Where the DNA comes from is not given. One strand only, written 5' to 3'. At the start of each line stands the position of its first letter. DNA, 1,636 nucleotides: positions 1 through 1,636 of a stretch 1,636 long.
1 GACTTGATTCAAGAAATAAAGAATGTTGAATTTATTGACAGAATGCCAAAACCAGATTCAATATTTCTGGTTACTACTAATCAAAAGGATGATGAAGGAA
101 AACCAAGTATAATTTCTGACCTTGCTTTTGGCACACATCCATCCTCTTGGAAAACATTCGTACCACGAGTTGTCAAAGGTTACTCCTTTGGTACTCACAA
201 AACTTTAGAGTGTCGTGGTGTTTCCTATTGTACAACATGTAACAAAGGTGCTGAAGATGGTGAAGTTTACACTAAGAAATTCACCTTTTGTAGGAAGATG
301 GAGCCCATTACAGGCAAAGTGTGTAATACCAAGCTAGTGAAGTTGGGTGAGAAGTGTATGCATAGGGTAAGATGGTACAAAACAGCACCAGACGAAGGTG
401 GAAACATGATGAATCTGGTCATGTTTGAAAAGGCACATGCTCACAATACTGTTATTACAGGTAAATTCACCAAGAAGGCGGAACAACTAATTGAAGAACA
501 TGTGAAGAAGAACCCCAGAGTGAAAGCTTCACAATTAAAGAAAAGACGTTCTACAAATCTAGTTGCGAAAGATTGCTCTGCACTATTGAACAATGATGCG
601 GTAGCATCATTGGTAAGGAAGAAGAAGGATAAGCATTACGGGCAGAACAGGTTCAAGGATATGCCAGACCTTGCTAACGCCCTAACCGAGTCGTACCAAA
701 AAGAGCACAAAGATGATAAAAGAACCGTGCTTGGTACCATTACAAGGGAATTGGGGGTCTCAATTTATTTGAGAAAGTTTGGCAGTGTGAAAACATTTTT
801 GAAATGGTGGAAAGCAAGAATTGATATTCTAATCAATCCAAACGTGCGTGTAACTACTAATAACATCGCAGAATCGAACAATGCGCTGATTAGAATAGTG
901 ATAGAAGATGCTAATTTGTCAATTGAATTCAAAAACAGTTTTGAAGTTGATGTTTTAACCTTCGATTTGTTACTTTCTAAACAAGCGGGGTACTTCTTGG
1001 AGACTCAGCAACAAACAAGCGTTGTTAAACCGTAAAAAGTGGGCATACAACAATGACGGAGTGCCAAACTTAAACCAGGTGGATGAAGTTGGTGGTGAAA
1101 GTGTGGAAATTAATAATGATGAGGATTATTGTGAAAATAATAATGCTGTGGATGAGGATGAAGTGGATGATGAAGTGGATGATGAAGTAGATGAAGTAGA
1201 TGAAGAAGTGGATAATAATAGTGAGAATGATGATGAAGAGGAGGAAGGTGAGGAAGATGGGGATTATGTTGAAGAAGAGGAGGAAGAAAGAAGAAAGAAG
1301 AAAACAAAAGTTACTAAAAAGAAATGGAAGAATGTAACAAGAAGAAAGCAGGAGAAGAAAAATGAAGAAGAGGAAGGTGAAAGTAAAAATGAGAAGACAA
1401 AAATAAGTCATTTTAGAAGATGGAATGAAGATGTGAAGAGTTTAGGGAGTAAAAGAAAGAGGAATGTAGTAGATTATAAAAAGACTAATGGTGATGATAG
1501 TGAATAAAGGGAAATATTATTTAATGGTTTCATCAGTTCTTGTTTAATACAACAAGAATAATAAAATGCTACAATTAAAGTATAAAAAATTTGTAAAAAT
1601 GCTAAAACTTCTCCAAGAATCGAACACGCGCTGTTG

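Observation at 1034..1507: C-terminal extension is an intrinsically disordered acidic-then-basic module with NLS-like clusters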

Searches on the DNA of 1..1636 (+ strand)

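Call 57: search_dna_similar(query=window:1-1636:+, collection=phages, mode=distant, max_evalue=0.001, max_rows=10)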
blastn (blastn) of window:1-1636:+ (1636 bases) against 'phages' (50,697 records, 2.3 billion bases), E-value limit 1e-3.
No match.

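Call 76: search_rna_families(source=window, threshold=evalue, max_evalue=1)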
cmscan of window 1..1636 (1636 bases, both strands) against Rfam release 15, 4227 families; matches with E-value up to 1: 1.
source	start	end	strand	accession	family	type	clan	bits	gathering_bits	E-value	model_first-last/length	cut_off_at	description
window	483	672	+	RF03146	RAGATH-9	Gene; sRNA;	-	22.3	75.2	0.44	1-173/173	no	RAGATH-9 RNA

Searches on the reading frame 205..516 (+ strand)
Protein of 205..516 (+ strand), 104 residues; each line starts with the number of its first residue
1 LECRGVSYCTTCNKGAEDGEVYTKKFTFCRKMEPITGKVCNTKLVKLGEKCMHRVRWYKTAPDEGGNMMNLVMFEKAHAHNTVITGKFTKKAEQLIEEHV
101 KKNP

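Call 58: search_protein_families(library=pfam, proteins=[window:205-516:+], max_evalue=10)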
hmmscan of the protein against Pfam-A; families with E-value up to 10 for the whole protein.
seq(104 aa): 2 families
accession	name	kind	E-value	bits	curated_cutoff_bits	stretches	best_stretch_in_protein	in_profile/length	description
PF14869.12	DUF4488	-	0.0022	18.3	27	1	64-103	33-72/123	Domain of unknown function (DUF4488)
PF09966.14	DUF2200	-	0.026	15.1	22.8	1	24-59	59-94/111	Uncharacterized protein conserved in bacteria (DUF2200)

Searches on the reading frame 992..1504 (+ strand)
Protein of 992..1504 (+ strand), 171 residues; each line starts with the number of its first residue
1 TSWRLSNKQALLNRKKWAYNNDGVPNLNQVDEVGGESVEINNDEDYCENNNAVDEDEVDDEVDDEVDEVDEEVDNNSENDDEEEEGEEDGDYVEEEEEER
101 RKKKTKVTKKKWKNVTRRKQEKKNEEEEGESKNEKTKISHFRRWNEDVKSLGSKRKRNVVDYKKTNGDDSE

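Call 3: search_protein_families(library=pfam, proteins=[window:1022-1504:+], max_evalue=1)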
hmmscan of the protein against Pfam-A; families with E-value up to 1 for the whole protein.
window:1022-1504:+ (161 aa): 2 families
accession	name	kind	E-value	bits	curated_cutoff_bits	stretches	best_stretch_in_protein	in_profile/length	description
PF07767.16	Nop53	-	0.0027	17.6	24.9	1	39-151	223-340/399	Nop53 (60S ribosomal biogenesis)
PF05764.18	YL1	-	0.04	14.5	29.2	1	38-140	26-131/239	YL1 nuclear protein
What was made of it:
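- Closest known: Acidic and basic tails of nucleolar or chromatin proteins. Different: The only hits are sub-threshold and compositional: Nop53 at 17.6 bits against a cut-off of 24.9, and YL1 at 14.5 against 29.2 (call 3).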

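Call 8: search_protein_families(library=phrogs, proteins=[window:1022-1504:+], max_evalue=1)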
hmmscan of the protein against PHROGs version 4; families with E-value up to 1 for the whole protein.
window:1022-1504:+ (161 aa): 3 families
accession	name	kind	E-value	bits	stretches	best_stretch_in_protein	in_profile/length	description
phrog_20988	-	other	0.12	11.8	1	22-120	284-379/652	ATPase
phrog_777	-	head and packaging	0.53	10.4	1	33-126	63-160/580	major head protein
phrog_146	-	head and packaging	0.96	9.2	0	35-139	408-505/587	portal protein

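Call 9: search_protein_families(library=ncbifam, proteins=[window:1022-1504:+], max_evalue=1)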
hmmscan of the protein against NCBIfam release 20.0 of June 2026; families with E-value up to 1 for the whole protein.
window:1022-1504:+ (161 aa): 0 families

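Call 38: predict_structure(protein=window:992-1504:+)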
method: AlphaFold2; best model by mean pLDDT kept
length: 171 residues; sequences in the alignment: 1
mean_pLDDT: 59.9   pTM: 0.28
mean pLDDT of the five models: 59.9, 57.0, 51.7, 51.5, 50.4
residues with pLDDT >= 90: 0; 70-90: 37; 50-70: 99; < 50: 35
segments of 3 or more residues with pLDDT < 50: 1-4, 17-31, 33-42
pLDDT, mean of each block of 10 residues (from residue 1): 50 52 46 44 50 55 59 60 58 63 71 83 76 66 75 55 55 47
secondary structure, 60 per line:
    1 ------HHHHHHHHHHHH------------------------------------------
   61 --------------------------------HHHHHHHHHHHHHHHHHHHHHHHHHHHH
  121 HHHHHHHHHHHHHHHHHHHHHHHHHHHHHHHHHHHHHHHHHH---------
elements in order: H7-18 H93-162
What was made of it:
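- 1082..1288 (+): Acidic low-complexity block of 69 aa with 41 D/E and 0 K/R. It is built from degenerate in-frame tandem repeats such as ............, which encodes DEVD. Call 38 predicts coil with pLDDT 44-60.
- Checked: A single-sequence AlphaFold2 model agrees: pTM 0.28, the acidic part is coil with pLDDT 44-60, and the basic part is one long helix with no tertiary fold (call 38).
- There is no fold in the AF2 model (call 38).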

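Call 53: find_encoding_contigs(protein=window:1022-1504:+, flank=10000)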
Protein seq(161 aa) (161 aa): no gene with exactly this product is on record in the collection.

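Call 82: search_solved_structures(query=window:992-1504:+, max_evalue=1)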
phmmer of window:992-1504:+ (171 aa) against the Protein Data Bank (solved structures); distinct sequences matched with E-value up to 1: 1.
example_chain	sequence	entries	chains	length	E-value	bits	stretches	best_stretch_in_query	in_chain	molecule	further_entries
7eu0_F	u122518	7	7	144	0.43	13.9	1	43-110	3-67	DNA-directed RNA polymerases II, IV and V subunit 6A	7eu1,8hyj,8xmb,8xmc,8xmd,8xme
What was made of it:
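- Closest known: Acidic and basic tails of nucleolar or chromatin proteins. Different: There is no PDB relative; the best E-value is 0.43 (call 82).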
